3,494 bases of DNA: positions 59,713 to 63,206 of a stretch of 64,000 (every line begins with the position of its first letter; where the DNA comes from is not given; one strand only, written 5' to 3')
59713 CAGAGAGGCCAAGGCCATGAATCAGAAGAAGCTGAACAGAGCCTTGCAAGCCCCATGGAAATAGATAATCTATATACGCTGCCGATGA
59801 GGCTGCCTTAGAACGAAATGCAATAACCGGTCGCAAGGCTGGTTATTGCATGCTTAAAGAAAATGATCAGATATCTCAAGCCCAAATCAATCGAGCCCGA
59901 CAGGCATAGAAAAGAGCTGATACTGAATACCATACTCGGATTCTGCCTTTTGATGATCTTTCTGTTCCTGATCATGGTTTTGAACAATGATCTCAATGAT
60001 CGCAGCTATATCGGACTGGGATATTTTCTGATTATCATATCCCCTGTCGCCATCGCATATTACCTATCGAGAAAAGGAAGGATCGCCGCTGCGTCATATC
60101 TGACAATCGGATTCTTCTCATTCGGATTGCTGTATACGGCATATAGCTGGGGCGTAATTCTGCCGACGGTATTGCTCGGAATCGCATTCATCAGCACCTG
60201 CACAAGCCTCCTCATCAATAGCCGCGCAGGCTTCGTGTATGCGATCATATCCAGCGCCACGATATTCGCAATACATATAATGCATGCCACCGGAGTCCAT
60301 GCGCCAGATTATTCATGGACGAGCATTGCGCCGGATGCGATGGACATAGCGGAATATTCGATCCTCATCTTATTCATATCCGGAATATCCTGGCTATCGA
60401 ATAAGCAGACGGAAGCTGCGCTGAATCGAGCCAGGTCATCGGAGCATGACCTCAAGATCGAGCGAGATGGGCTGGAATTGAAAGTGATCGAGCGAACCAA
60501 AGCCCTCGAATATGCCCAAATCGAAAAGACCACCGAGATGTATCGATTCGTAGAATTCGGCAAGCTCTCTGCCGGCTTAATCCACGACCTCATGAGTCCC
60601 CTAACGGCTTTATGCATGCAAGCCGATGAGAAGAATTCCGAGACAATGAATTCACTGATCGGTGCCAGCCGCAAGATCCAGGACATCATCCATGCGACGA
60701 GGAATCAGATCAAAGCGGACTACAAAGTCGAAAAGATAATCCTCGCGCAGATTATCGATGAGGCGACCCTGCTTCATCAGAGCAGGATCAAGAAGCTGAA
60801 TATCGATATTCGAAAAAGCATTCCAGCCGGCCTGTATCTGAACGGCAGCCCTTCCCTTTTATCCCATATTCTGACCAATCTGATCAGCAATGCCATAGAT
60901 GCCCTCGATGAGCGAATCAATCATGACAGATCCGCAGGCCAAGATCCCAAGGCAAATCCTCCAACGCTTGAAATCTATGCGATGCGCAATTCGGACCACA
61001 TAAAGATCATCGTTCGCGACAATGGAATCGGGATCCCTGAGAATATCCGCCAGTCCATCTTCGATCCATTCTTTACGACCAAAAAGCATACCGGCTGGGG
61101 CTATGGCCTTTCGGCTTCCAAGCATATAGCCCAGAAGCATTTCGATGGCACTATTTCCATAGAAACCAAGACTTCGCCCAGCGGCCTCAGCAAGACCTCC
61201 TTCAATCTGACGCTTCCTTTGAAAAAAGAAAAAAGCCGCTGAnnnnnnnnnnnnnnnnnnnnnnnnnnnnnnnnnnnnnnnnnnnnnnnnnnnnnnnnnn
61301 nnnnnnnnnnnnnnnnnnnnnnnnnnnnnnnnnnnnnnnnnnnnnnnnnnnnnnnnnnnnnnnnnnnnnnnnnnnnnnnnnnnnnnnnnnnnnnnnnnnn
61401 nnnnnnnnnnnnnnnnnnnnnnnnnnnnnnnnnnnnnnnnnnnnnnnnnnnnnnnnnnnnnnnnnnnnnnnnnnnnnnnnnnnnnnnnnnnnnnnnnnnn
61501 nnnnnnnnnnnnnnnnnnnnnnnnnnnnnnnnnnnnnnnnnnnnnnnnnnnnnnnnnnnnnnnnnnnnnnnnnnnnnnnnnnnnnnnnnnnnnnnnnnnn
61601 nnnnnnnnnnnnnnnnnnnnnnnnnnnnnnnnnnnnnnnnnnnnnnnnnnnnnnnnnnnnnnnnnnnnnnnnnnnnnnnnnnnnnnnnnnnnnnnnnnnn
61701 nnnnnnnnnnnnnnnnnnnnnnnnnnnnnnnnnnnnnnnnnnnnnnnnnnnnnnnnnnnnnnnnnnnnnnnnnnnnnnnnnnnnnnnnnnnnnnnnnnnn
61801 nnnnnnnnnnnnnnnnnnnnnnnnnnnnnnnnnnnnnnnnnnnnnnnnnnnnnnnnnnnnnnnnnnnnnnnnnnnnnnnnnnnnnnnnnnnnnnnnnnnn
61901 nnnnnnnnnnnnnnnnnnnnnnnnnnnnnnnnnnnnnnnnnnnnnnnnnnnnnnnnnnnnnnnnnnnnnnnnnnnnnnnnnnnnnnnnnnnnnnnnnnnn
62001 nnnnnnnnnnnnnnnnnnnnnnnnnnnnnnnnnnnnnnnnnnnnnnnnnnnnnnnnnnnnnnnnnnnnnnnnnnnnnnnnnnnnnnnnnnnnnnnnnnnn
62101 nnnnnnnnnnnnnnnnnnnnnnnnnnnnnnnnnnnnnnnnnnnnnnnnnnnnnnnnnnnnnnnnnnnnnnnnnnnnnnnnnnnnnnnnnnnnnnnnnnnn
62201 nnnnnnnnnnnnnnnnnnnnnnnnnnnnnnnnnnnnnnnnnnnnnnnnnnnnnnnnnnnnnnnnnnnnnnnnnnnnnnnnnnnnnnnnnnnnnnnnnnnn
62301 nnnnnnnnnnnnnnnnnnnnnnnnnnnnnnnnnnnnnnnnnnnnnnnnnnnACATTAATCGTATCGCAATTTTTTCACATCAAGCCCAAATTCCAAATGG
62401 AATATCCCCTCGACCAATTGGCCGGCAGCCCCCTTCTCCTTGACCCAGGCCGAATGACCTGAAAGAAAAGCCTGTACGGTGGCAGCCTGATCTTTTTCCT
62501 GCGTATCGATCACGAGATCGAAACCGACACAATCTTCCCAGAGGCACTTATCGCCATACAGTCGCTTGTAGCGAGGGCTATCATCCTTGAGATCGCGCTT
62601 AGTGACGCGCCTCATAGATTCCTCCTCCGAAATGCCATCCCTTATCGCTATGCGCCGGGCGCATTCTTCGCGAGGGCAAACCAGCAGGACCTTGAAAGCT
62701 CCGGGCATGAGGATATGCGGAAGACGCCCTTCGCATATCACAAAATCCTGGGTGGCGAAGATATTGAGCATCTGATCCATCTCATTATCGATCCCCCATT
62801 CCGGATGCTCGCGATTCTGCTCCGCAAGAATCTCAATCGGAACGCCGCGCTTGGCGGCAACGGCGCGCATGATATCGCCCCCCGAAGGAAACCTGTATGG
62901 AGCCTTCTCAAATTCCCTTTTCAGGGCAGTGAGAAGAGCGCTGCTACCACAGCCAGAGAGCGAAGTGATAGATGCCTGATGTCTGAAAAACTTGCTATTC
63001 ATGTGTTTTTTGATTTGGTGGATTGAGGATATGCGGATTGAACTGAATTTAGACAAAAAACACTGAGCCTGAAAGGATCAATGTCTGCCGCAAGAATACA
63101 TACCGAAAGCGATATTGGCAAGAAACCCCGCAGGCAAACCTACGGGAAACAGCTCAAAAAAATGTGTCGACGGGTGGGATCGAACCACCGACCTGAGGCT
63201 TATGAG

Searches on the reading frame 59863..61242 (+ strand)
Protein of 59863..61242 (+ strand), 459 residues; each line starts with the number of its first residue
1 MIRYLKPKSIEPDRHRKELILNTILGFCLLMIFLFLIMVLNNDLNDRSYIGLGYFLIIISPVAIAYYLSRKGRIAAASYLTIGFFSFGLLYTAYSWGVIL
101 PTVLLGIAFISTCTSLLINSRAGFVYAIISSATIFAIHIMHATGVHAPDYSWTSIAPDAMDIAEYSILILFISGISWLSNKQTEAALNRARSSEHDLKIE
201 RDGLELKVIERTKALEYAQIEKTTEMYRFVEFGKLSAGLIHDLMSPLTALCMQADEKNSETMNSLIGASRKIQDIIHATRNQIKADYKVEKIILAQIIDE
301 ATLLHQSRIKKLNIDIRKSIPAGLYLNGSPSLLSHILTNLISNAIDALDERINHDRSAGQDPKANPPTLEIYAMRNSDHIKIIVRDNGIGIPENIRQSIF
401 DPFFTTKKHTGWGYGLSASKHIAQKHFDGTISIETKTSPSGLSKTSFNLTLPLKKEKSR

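Call 95: search_protein_families(library=pfam, proteins=[window:59863-61242:+], max_evalue=0.01)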
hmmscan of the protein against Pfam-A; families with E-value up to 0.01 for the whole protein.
window:59863-61242:+ (459 aa): 2 families
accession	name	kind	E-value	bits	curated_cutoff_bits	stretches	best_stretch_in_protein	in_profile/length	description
PF02518.31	HATPase_c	-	2.2e-19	70.3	26.4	1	330-454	3-110/111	Histidine kinase-, DNA gyrase B-, and HSP90-like ATPase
PF04791.21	LMBR1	-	6.8e-05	22.4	31.9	1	17-305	127-315/510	LMBR1-like membrane protein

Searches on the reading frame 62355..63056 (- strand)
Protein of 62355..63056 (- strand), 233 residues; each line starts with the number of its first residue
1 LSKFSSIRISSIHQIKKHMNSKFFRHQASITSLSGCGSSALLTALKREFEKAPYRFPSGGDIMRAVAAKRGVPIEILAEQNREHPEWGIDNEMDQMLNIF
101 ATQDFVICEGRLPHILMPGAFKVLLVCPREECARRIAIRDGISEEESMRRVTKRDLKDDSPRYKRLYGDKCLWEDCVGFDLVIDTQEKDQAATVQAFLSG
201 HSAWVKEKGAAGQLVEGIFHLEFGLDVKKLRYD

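Call 95: search_protein_families(library=pfam, proteins=[window:62355-63056:-], max_evalue=0.01)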
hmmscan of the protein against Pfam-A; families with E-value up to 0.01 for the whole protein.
window:62355-63056:- (233 aa): 3 families
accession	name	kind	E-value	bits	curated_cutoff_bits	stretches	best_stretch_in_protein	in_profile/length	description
PF13189.12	Cytidylate_kin2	-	7.2e-10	39.8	28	1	93-186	82-175/176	Cytidylate kinase-like family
PF13238.12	AAA_18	-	4.9e-06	27.4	29.4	1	30-145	3-124/128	AAA domain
PF13207.12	AAA_17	-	0.00034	21.3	27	1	33-98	3-66/136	AAA domain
